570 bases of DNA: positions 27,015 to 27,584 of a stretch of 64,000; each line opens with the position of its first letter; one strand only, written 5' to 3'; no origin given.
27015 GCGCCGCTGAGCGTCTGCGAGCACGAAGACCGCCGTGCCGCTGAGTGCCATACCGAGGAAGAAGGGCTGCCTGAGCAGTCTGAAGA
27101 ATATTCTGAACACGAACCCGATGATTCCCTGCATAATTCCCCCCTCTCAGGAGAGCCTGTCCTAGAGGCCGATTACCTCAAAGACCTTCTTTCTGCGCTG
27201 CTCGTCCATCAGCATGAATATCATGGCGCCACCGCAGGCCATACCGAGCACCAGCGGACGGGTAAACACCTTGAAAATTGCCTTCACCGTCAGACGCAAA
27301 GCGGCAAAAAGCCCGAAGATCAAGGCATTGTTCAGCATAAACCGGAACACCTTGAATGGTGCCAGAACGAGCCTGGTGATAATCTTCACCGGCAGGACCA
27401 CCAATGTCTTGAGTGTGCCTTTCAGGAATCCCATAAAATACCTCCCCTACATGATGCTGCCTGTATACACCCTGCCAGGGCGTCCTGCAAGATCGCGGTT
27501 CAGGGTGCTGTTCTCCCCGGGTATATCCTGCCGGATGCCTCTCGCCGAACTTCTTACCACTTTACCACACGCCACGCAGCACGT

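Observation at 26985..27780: Three tandem small hydrophobic paralogues with an internal repeat module, downstream of csrA inside the flagellar block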

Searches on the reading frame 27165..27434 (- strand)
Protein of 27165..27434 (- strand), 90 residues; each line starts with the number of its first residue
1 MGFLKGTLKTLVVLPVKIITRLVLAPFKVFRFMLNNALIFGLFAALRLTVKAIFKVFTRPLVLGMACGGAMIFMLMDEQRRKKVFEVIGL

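Call 3: search_protein_families(library=pfam, proteins=[window:27165-27434:-], max_evalue=1)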
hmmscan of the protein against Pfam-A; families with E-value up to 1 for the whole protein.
seq(90 aa): 0 families

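Call 4: search_protein_families(library=ncbifam, proteins=[window:27165-27434:-], max_evalue=1)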
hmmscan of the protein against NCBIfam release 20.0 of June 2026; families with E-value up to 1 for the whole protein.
seq(90 aa): 0 families

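Call 6: find_homologous_proteins(query=window:27165-27434:-, max_evalue=0.01)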
Query seq(90 aa) (90 aa): 3 proteins with E <= 0.01 among 6 candidates.
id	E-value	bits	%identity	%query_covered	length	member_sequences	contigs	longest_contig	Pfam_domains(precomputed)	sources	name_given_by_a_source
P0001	1.4e-47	177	100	100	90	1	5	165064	-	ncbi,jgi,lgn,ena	-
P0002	4.1e-24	102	58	100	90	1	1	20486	-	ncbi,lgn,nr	ncbi:MAG: hypothetical protein JW920_10345 [Deltaproteobacteria bacterium]|nr:hypothetical protein [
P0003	4.4e-24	102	59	100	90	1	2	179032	-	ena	-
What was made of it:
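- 27162..27434 (-): P2, 90 aa. This is the full-length family member: 14 N-terminal residues, one extra 11-residue repeat, the PFKVFRF core, a hydrophobic anchor (residues 60-76) and the tail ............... Orthologues at 58-59% identity over the full length (call 6).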

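Call 7: find_encoding_contigs(protein=P0003, flank=6000, max_places=4)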
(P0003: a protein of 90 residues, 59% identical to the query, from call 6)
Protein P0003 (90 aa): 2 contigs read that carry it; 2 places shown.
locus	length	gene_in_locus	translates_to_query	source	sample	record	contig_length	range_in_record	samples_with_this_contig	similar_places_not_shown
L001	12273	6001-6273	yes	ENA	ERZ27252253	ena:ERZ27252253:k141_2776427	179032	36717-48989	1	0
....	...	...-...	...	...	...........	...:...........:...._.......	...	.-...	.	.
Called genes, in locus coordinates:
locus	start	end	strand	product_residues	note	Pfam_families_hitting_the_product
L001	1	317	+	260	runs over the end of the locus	PF00460:Flg_bb_rod (weak), PF22692:LlgE_F_G_D1, PF06429:Flg_bbr_C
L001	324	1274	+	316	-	PF08666:SAF, PF13144:ChapFlgA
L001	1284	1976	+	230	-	PF02107:FlgH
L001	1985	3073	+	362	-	PF02119:FlgI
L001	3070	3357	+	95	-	PF10135:Rod-binding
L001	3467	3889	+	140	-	PF05130:FlgN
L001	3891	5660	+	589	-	PF00460:Flg_bb_rod (weak), PF22638:FlgK_D1, PF06429:Flg_bbr_C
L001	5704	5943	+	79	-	PF02599:CsrA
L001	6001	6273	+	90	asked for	-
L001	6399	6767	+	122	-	-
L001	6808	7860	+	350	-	PF03372:Exo_endo_phos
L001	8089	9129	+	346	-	PF08240:ADH_N, PF16912:Glu_dehyd_C (weak), PF00107:ADH_zinc_N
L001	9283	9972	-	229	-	PF00440:TetR_N, PF08359:TetR_C_4, PF16295:TetR_C_10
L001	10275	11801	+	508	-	PF08903:DUF1846, PF20921:DUF1846_C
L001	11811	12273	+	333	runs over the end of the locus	PF00753:Lactamase_B, PF19583:ODP (faint), PF12706:Lactamase_B_2 (weak)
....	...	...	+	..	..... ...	-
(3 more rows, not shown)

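Call 8: find_encoding_contigs(protein=P0002, flank=6000, max_places=4)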
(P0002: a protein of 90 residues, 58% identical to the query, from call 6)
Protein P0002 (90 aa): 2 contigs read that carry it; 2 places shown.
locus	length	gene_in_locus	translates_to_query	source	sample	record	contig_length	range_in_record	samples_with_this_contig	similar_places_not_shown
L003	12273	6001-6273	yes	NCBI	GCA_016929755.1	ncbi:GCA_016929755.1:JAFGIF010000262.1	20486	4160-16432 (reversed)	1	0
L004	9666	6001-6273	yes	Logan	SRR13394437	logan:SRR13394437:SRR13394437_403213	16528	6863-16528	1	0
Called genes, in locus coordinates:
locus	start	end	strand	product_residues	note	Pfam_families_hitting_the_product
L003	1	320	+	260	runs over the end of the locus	PF00460:Flg_bb_rod (weak), PF22692:LlgE_F_G_D1, PF06429:Flg_bbr_C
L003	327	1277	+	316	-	PF08666:SAF (weak), PF13144:ChapFlgA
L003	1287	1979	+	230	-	PF02107:FlgH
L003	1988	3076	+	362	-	PF02119:FlgI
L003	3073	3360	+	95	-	PF10135:Rod-binding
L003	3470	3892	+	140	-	PF05130:FlgN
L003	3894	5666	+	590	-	PF22638:FlgK_D1, PF06429:Flg_bbr_C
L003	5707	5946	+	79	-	PF02599:CsrA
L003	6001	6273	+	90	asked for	-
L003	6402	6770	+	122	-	-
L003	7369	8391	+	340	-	PF08240:ADH_N, PF16912:Glu_dehyd_C (weak), PF00107:ADH_zinc_N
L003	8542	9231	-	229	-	PF00440:TetR_N, PF08359:TetR_C_4, PF16295:TetR_C_10 (weak)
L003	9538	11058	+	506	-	PF08903:DUF1846, PF20921:DUF1846_C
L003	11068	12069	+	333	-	PF00753:Lactamase_B, PF19583:ODP (faint), PF12706:Lactamase_B_2 (weak)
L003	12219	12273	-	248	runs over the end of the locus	PF19620:DUF6125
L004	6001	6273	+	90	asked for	-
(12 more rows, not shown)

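Call 9: find_encoding_contigs(protein=P0001, flank=6000, max_places=6)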
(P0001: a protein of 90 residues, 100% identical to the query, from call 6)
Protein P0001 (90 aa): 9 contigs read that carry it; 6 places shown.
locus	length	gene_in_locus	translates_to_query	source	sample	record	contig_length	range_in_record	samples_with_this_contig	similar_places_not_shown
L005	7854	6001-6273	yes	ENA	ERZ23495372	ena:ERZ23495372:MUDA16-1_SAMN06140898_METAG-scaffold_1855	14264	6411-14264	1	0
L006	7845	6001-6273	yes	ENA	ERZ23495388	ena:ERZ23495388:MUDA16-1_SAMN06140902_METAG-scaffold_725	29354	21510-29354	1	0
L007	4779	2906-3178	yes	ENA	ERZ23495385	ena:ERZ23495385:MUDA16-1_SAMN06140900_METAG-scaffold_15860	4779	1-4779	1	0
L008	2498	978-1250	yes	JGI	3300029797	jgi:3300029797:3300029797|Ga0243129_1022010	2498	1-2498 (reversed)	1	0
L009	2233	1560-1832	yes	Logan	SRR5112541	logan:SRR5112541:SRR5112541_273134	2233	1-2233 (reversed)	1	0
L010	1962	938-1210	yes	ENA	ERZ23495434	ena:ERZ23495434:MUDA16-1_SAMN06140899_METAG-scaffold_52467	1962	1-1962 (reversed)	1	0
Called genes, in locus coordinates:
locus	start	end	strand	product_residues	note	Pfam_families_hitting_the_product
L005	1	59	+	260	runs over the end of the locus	PF00460:Flg_bb_rod, PF22692:LlgE_F_G_D1, PF06429:Flg_bbr_C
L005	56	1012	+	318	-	PF08666:SAF (weak), PF13144:ChapFlgA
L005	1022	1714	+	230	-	PF02107:FlgH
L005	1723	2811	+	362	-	PF02119:FlgI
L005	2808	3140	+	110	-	-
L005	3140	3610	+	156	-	PF05130:FlgN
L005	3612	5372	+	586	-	PF22638:FlgK_D1, PF06429:Flg_bbr_C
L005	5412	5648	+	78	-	PF02599:CsrA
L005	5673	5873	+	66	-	-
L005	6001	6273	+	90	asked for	-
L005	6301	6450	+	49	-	-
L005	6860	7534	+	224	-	PF00440:TetR_N, PF08359:TetR_C_4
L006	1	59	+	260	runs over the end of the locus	PF00460:Flg_bb_rod, PF22692:LlgE_F_G_D1, PF06429:Flg_bbr_C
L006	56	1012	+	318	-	PF08666:SAF (weak), PF13144:ChapFlgA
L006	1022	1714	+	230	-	PF02107:FlgH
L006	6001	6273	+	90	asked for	-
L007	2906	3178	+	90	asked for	-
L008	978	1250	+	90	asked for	-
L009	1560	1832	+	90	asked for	-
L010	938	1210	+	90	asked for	-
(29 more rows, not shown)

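Call 17: find_related_loci(query=A2, collection=genome_contigs, flank=6000)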
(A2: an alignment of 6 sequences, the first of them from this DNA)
Query A2 (90 aa) in genome_contigs; peptide patterns used: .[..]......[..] (x = any residue, [..] = any of these).
24 stretches matched a pattern; 1 encode a relative of the query (tblastn E <= 1e-3); 1 distinct loci.
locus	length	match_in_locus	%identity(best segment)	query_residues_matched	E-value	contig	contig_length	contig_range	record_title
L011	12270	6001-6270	58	1-90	5e-32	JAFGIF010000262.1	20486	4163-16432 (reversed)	MAG: Deltaproteobacteria bacterium isolate Zod_Metabat.184 k87_6960874, whole genome shotgun sequence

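Call 21: find_homologous_proteins(query=A2, max_evalue=10)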
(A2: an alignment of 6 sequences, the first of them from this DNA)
Query A2 (6 sequences) (90 aa, profile of the alignment): 7 proteins with E <= 10 among 3399 candidates.
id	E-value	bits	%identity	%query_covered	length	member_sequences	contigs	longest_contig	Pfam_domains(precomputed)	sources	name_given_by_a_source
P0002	3.4e-22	96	58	100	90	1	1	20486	-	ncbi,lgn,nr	ncbi:MAG: hypothetical protein JW920_10345 [Deltaproteobacteria bacterium]|nr:hypothetical protein [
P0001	8.9e-22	95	100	100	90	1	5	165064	-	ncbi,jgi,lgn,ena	-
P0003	2.9e-21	93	59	100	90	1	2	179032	-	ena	-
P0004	7.0e-18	82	54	41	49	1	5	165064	-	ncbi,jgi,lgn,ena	-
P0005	6.0e-13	66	48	91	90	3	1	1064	-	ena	-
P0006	8.3e-12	63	41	91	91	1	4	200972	-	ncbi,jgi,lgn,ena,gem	ncbi:MAG: hypothetical protein ABFD81_19910 [Syntrophaceae bacterium]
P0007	6.2e-9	54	42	90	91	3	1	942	-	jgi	-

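Call 23: find_encoding_contigs(protein=P0006, flank=8000, max_places=4)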
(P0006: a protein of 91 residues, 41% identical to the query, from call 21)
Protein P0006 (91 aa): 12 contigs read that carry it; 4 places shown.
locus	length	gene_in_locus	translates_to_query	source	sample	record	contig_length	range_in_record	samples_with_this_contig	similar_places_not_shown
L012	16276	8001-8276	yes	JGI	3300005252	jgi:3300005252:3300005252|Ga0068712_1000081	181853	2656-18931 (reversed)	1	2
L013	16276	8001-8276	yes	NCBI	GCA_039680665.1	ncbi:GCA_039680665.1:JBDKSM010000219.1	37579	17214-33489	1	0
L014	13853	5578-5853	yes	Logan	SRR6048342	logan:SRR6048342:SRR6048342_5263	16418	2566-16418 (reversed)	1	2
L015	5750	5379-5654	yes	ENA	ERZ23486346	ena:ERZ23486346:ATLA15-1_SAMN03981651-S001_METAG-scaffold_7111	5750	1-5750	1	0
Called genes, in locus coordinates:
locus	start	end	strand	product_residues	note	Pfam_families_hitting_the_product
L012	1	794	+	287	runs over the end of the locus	PF00892:EamA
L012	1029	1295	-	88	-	PF01649:Ribosomal_S20p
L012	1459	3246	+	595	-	PF17297:PEPCK_N, PF00821:PEPCK_GTP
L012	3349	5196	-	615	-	PF00149:Metallophos, PF02872:5_nucleotid_C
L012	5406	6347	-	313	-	PF00561:Abhydrolase_1, PF12146:Hydrolase_4, PF12697:Abhydrolase_6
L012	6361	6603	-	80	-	PF21742:DUF6868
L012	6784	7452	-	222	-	PF00027:cNMP_binding, PF13545:HTH_Crp_2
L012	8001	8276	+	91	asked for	-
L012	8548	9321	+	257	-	PF09339:HTH_IclR, PF01614:IclR_C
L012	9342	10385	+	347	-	PF02558:ApbA, PF03807:F420_oxidored (faint), PF08546:ApbA_C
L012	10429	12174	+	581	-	PF02776:TPP_enzyme_N, PF00205:TPP_enzyme_M, PF02775:TPP_enzyme_C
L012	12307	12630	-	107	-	-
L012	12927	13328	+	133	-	-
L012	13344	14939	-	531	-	PF00501:AMP-binding, PF13193:AMP-binding_C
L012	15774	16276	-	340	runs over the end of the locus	PF01548:DEDD_Tnp_IS110, PF02371:Transposase_20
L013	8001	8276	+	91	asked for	-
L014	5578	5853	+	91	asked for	-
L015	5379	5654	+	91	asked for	-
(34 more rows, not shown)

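Call 28: find_encoding_contigs(protein=P0011, flank=6000, max_places=4)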
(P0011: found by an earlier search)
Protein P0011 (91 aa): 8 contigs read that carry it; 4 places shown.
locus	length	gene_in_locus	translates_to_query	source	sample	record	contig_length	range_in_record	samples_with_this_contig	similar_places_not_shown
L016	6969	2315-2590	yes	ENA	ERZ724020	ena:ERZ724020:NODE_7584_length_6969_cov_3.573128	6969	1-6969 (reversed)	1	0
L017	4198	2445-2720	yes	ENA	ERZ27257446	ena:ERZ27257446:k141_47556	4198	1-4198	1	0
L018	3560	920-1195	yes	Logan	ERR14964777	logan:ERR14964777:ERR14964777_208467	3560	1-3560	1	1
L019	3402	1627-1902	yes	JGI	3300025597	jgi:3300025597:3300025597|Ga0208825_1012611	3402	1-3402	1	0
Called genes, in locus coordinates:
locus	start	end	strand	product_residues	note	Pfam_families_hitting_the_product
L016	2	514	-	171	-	?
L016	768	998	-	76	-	PF21742:DUF6868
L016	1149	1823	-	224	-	PF00027:cNMP_binding, PF13545:HTH_Crp_2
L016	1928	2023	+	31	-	-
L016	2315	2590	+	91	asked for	-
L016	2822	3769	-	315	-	PF13237:Fer4_10 (weak), PF14697:Fer4_21 (weak), PF12838:Fer4_7 (weak), PF13187:Fer4_9 (weak), PF00037:Fer4 (weak)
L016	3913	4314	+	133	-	-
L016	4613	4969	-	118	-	PF02452:PemK_toxin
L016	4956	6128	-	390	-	PF01381:HTH_3, PF12844:HTH_19 (faint), PF13560:HTH_31, PF06114:Peptidase_M78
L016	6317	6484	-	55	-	-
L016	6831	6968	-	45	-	?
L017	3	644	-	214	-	?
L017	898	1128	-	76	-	PF21742:DUF6868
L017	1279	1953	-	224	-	PF00027:cNMP_binding, PF13545:HTH_Crp_2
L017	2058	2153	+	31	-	-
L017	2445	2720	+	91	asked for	-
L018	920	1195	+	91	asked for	-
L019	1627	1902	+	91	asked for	-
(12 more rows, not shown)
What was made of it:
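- Syntrophaceae-labelled MAGs carry the gene after a divergent Crp regulator and a HesB-like gene (calls 23, 28).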

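Call 36: search_protein_representatives(alignment_id=A3)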
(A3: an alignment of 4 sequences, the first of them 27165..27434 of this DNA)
Query: 4 sequences, 90 profile positions. Proteins with E-value up to 0.001 (for the whole library): 10; up to 1e-10: 6; up to 1e-30: 1. The best 10 are listed.
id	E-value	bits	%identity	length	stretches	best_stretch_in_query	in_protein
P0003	7.5e-41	154.4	-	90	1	1-90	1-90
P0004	2.8e-15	72.4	-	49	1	44-90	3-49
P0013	7.5e-15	71.1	-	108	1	12-88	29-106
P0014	2.3e-14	69.5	-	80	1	18-90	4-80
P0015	8.5e-14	67.7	-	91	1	1-88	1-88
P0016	3.5e-12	62.5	-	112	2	10-87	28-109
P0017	1.6e-08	50.8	-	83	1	17-90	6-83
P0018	3.7e-07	46.4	-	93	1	1-90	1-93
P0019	2.1e-06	44.0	-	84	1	1-90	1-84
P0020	1.4e-04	38.2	-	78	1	16-90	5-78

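Call 38: find_encoding_contigs(protein=P0016, flank=6000, max_places=3)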
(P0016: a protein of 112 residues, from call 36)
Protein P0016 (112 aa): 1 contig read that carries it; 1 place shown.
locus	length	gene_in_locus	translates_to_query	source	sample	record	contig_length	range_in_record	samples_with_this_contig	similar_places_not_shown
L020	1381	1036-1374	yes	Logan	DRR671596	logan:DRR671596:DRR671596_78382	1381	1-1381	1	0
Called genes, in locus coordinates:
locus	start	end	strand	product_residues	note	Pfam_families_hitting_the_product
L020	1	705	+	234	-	?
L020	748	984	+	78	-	PF02599:CsrA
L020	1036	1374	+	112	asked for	-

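Call 39: find_encoding_contigs(protein=P0013, flank=6000, max_places=3)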
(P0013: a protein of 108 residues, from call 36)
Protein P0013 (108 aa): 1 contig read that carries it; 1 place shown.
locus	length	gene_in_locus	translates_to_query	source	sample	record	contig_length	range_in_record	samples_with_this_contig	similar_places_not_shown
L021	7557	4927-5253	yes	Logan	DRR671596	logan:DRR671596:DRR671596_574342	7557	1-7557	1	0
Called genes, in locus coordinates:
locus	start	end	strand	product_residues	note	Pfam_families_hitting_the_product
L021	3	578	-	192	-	?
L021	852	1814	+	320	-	-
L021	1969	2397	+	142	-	PF00572:Ribosomal_L13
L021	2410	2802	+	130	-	PF00380:Ribosomal_S9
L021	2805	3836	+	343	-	PF01118:Semialdhyde_dh, PF22698:Semialdhyde_dhC_1, PF02774:Semialdhyde_dhC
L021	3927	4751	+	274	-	PF01875:Memo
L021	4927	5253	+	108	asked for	-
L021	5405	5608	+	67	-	-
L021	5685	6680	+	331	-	PF01008:IF-2B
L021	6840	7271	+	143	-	-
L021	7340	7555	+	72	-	?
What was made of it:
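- L021 carries it after Memo (call 39).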
